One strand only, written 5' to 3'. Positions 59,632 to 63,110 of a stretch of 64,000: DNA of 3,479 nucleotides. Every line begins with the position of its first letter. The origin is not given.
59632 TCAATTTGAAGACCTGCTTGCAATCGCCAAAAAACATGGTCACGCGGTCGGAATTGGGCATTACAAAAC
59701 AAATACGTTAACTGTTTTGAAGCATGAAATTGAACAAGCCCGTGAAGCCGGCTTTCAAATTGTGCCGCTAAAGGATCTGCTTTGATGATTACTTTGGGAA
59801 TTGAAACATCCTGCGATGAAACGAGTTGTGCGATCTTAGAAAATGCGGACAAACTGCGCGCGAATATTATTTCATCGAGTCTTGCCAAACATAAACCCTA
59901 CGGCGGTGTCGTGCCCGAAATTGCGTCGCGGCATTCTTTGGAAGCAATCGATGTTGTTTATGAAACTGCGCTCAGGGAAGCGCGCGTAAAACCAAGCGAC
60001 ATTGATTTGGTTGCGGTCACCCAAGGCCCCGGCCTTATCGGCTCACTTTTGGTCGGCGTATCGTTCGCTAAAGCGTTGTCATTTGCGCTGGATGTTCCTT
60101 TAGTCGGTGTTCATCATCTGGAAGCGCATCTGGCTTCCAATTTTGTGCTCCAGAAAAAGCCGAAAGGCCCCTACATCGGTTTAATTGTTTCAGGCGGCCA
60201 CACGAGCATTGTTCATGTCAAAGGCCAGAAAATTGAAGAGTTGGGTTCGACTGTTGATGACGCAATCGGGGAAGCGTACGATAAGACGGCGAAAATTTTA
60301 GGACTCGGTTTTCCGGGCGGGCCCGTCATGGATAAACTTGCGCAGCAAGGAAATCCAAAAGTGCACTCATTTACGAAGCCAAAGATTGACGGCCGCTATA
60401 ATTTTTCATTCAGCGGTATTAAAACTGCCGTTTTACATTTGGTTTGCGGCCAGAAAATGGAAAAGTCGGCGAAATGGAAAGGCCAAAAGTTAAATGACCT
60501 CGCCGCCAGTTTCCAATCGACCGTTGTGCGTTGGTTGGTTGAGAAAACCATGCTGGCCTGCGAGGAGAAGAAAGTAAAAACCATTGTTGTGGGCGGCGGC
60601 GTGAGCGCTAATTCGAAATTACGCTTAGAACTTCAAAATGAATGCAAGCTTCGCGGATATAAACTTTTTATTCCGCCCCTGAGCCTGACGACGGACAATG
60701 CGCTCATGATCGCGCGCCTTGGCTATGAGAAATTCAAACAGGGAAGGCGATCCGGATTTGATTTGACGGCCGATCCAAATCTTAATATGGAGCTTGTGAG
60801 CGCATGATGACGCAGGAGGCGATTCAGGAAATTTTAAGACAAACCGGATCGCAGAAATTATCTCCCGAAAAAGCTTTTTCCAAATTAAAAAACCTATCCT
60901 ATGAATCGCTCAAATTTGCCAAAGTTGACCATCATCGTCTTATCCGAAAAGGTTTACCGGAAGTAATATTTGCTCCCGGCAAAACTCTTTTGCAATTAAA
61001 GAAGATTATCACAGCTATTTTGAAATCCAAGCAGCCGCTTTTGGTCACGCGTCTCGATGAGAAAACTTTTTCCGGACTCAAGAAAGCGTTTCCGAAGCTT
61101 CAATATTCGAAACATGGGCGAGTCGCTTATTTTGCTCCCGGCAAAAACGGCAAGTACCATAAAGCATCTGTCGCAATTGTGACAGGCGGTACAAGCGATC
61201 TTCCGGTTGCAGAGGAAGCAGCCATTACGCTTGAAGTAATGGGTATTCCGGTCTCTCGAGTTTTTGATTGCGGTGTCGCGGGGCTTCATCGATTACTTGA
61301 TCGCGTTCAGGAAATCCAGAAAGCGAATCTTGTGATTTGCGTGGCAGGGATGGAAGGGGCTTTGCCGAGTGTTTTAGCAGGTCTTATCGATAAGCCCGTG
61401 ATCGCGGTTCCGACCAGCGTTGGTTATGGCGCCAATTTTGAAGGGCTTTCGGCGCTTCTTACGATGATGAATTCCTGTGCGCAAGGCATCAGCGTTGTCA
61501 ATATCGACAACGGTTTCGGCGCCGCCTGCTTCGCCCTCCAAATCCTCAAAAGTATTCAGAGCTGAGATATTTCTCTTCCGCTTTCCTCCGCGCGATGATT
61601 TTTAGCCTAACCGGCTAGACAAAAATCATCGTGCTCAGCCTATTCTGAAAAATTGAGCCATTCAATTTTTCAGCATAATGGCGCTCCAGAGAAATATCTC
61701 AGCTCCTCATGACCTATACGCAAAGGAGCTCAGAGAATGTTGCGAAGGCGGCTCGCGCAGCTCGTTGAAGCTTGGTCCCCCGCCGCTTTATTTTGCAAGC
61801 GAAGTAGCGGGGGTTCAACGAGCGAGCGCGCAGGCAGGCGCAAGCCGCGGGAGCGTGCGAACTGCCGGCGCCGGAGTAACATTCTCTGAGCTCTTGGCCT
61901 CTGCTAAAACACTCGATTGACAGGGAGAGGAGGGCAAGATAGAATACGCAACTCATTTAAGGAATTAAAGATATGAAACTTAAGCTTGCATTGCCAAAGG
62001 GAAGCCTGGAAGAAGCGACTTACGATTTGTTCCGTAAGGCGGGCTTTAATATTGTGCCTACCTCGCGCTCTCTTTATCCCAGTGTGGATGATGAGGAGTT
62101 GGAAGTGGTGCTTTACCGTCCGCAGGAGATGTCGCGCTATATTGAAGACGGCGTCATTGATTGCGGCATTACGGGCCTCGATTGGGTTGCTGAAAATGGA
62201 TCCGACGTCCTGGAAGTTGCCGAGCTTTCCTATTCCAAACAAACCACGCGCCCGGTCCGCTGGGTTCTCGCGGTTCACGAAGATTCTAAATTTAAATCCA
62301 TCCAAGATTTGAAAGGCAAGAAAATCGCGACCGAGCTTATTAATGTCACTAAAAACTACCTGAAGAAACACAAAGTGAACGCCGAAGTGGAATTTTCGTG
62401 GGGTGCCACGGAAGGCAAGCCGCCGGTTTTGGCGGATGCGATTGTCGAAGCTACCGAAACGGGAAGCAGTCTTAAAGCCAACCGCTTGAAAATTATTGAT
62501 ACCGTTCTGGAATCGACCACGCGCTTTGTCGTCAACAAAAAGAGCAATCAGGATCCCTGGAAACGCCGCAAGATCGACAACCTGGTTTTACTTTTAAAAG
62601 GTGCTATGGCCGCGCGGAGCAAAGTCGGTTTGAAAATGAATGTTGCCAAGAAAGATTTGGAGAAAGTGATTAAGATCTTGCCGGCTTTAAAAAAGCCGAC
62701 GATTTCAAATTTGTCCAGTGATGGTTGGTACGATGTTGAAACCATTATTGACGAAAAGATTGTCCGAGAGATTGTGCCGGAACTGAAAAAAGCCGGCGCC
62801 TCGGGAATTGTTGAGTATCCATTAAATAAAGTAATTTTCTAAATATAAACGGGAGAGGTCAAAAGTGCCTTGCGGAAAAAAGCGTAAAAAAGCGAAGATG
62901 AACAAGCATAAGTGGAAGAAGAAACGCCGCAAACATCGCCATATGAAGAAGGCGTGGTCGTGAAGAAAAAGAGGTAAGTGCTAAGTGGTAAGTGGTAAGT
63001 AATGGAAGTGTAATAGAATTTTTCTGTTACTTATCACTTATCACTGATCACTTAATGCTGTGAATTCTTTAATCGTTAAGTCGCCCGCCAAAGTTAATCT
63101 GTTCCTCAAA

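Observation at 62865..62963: Unannotated 32-aa poly-Lys/Arg micro-protein with SD, candidate bS22-like ribosomal peptide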

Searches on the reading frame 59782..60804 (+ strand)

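Call 39: search_protein_families(library=ncbifam, proteins=[window:59782-60804:+], max_evalue=1)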
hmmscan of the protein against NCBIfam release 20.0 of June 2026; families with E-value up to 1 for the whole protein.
window:59782-60804:+ (341 aa): 6 families
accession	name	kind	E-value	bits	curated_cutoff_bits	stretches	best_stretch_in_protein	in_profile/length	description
TIGR03723.1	T6A_TsaD_YgjD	equivalog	2.3e-122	408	296.1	1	5-318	2-313/314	tRNA (adenosine(37)-N6)-threonylcarbamoyltransferase complex transferase subunit TsaD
TIGR00329.1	gcp_kae1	subfamily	1.6e-103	346.1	207.8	1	5-311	1-305/305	tRNA (adenosine(37)-N6)-threonylcarbamoyltransferase complex transferase subunit TsaD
TIGR03722.2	arch_KAE1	equivalog_domain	7.2e-59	199.5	375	1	5-323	2-302/323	KEOPS complex N(6)-L-threonylcarbamoyladenine synthase Kae1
NF007174.0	PRK09605.1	equivalog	2.5e-56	191.2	447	1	2-324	1-305/535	bifunctional N(6)-L-threonylcarbamoyladenine synthase/serine/threonine protein kinase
TIGR03725.1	T6A_YeaZ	equivalog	4.8e-14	52.8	69.3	1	5-119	2-100/212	tRNA (adenosine(37)-N6)-threonylcarbamoyltransferase complex dimerization subunit type 1 TsaB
TIGR00143.1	hypF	equivalog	1.3e-06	26.9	466.1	1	224-310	650-734/741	carbamoyltransferase HypF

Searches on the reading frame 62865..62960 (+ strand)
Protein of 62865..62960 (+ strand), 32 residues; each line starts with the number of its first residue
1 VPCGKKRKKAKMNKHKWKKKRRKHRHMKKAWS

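Call 3: search_protein_families(library=pfam, proteins=[window:62865-62960:+], max_evalue=10)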
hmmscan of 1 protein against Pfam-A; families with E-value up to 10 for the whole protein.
seq(32 aa): 1 family
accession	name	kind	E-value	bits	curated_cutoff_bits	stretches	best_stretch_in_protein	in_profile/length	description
PF08213.16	COX24_C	-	0.6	10.5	23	1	5-29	5-29/33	Mitochondrial mRNA-processing protein COX24, C-terminal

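Call 4: search_protein_families(library=ncbifam, proteins=[window:62865-62960:+], max_evalue=10)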
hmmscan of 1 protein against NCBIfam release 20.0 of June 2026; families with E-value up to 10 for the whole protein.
seq(32 aa): 0 families

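Call 5: search_solved_structures(query=window:62865-62960:+, max_evalue=10, show_alignments=5)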
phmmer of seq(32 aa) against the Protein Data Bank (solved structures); distinct sequences matched with E-value up to 10: 5.
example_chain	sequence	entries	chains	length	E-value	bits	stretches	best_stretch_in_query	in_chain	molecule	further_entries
8fmw_V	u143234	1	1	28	0.00012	25.2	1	1-28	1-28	30S ribosomal protein bS22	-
7jil_5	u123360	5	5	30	0.067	16.9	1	1-29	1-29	30S ribosomal protein S22 | 50S ribosomal protein L38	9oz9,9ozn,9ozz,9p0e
9i5v_10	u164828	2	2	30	0.15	15.9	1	1-29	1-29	AURKAIP1/COX24 domain-containing protein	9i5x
9evs_c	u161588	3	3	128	7.8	10.7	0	5-24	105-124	mS38 | Small ribosomal subunit protein mS38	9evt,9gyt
6xyw_BB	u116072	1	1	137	8.6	10.6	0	5-23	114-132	mS38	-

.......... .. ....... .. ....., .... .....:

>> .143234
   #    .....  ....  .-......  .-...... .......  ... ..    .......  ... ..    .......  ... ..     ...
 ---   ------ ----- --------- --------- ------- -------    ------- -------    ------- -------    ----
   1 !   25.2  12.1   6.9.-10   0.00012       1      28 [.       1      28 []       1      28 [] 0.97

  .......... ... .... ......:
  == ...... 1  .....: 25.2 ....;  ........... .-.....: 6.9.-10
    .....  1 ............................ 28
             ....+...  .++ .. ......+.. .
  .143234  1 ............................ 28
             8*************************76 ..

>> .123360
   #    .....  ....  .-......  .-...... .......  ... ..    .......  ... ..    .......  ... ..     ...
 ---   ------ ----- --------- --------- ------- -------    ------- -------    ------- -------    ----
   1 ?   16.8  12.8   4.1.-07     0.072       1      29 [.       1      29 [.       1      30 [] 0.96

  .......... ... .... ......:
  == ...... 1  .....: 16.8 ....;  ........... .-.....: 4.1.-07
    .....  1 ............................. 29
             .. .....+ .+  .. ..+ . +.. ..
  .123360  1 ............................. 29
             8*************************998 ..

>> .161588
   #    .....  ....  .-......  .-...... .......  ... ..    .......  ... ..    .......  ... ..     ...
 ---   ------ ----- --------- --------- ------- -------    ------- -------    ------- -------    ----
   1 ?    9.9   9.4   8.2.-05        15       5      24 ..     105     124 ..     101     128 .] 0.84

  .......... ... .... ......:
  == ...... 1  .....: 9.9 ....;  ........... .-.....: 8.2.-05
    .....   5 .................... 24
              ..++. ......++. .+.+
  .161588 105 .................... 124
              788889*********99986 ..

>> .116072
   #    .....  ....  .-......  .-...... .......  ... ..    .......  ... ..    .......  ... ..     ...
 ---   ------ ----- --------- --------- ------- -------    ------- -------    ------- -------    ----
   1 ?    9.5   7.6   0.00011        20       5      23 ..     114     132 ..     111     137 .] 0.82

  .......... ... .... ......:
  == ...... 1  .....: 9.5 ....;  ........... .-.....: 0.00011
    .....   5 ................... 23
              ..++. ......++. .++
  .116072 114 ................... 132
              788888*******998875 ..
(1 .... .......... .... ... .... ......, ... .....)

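Call 11: find_encoding_contigs(protein=window:62865-62960:+, flank=5000, max_places=10)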
Protein seq(32 aa) (32 aa): no gene with exactly this product is on record in the collection.

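Call 13: find_encoding_contigs(protein=P0001, flank=3000, max_places=5)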
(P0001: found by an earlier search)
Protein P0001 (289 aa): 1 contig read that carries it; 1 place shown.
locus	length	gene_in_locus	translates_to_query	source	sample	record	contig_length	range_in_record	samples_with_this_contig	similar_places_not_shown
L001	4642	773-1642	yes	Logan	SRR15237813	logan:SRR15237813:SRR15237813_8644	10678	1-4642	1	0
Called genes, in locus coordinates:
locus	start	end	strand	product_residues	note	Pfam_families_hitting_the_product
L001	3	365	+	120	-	?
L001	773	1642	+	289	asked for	PF01634:HisG, PF08029:HisG_C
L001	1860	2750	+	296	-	PF00288:GHMP_kinases_N, PF08544:GHMP_kinases_C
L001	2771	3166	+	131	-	PF04026:SpoVG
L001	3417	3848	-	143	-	-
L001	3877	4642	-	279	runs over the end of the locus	PF08843:AbiEii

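Call 16: find_related_loci(query=P0001, collection=genome_contigs, flank=4000)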
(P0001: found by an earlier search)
Query P0001 (289 aa) in genome_contigs; peptide patterns used: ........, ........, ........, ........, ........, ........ (x = any residue, [..] = any of these).
515 stretches matched a pattern; 256 encode a relative of the query (tblastn E <= 1e-3); the best 80 are kept; 80 distinct loci.
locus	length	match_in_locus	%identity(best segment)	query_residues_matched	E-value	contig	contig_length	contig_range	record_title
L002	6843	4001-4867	81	1-289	1e-160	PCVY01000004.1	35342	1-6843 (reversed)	MAG: Candidatus Omnitrophica bacterium CG11_big_fil_rev_8_21_14_0_20_45_26 CG11_8_21_14_0.20_scaffold_528_c, whole genom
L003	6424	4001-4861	73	2-288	2e-146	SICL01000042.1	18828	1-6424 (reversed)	MAG: Candidatus Taenariivivens baikalensis isolate Baikal-deep-G204 BACOMB-C14026, whole genome shotgun sequence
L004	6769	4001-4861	72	2-288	2e-146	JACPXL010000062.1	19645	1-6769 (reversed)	MAG: Candidatus Omnitrophota bacterium isolate NC_groundwater_836_Pr1_B-0.1um_47_21 Montesol18_Bp1_scaffold_1024322, who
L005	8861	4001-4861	74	2-288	4e-146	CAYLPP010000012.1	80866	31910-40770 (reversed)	MAG TPA_asm: uncultured bacterium isolate SRP342105_co1_308 genome assembly, contig: NODE_372_length_80866_cov_9.468476,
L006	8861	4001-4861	72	2-288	2e-143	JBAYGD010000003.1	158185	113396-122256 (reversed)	MAG: Candidatus Omnitrophota bacterium isolate SO_2016_GW1_117 scaffold00209_OW334_2016, whole genome shotgun sequence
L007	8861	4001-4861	72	2-288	2e-143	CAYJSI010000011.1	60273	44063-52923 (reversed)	MAG TPA_asm: uncultured bacterium isolate ERP125453_co1_405 genome assembly, contig: NODE_320_length_60273_cov_10.409512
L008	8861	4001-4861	72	3-289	7e-143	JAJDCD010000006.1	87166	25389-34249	MAG: Candidatus Omnitrophota bacterium isolate OFTM55 OFTM55_5, whole genome shotgun sequence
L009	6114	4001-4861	71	2-288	1e-142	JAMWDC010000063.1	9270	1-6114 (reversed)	MAG: Candidatus Omnitrophota bacterium isolate QZM4_2.bins.380.Tibet NODE_30515_length_9270_cov_0.898064, whole genome s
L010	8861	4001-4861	71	2-288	3e-142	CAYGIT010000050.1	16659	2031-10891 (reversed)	MAG TPA_asm: uncultured bacterium isolate ERP113451_co3_34 genome assembly, contig: NODE_2590_length_16659_cov_7.073235,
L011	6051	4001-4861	73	2-288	2e-142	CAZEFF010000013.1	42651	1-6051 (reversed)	MAG TPA_asm: uncultured bacterium isolate SRP342105_co1_304 genome assembly, contig: NODE_1102_length_42651_cov_7.610316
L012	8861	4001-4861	72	2-288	5e-141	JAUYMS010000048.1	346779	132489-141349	MAG: Candidatus Omnitrophota bacterium isolate C24_metabat.bin.98 C24_k141_139868, whole genome shotgun sequence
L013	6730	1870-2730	72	2-288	3e-141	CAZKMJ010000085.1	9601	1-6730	MAG TPA_asm: uncultured bacterium isolate SRP342105_co1_334 genome assembly, contig: NODE_9860_length_9601_cov_4.852294,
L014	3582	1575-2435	72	2-288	3e-145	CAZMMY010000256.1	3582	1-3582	MAG TPA_asm: uncultured bacterium isolate SRP342105_co1_337 genome assembly, contig: NODE_38866_length_3582_cov_4.015594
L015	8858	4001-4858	71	3-288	8e-140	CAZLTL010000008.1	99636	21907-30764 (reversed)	MAG TPA_asm: uncultured bacterium isolate SRP300315_co1_21 genome assembly, contig: NODE_102_length_99636_cov_10.058756,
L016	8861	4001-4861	74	2-288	9e-139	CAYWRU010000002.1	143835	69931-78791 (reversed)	MAG TPA_asm: uncultured bacterium isolate SRP257259_co1_296 genome assembly, contig: NODE_88_length_143835_cov_6.346884,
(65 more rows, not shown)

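Call 23: search_protein_families(library=pfam, alignment_id=A2, max_evalue=1)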
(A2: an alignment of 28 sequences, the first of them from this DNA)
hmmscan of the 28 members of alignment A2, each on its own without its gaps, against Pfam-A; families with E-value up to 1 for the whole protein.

A. member 1, seq(32 aa): 1 family
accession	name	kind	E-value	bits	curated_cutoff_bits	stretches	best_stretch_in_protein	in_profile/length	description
PF08213.16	COX24_C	-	0.6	10.5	23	1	5-29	5-29/33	Mitochondrial mRNA-processing protein COX24, C-terminal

B. families by the number of members that match (of 28 scanned): 3 families
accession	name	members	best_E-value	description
PF08213.16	COX24_C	19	1.8e-06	Mitochondrial mRNA-processing protein COX24, C-terminal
PF05178.17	Kri1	1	0.76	KRI1-like family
PF14812.11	PBP1_TM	1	0.79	Transmembrane domain of transglycosylase PBP1 at N-terminal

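Call 24: search_solved_structures(query=A2, max_evalue=1, show_alignments=0)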
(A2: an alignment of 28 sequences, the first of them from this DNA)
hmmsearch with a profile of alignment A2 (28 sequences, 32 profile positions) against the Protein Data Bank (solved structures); distinct sequences matched with E-value up to 1: 3.
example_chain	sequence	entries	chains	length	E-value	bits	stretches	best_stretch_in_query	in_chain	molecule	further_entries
7jil_5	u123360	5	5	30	4e-11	46.1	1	1-30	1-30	30S ribosomal protein S22 | 50S ribosomal protein L38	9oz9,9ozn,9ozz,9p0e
8fmw_V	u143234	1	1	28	5.4e-11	45.7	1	1-28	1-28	30S ribosomal protein bS22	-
9i5v_10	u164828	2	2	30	1.4e-10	44.4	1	1-30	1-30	AURKAIP1/COX24 domain-containing protein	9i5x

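Call 37: search_protein_representatives(protein=window:62865-62960:+)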
Query: 32 residues. Proteins with E-value up to 0.001 (for the whole library): 0; up to 1e-10: 0; up to 1e-30: 0. The best 0 are listed.

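Call 38: predict_structure(protein=window:62865-62960:+)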
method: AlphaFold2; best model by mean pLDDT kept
length: 32 residues; sequences in the alignment: 1
mean_pLDDT: 89.9   pTM: 0.50
mean pLDDT of the five models: 89.9, 88.5, 86.8, 84.8, 79.8
residues with pLDDT >= 90: 22; 70-90: 7; 50-70: 3; < 50: 0
segments of 3 or more residues with pLDDT < 50: none
pLDDT, mean of each block of 10 residues (from residue 1): 82 97 95 74
secondary structure, 60 per line:
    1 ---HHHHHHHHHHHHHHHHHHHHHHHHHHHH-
elements in order: H4-31
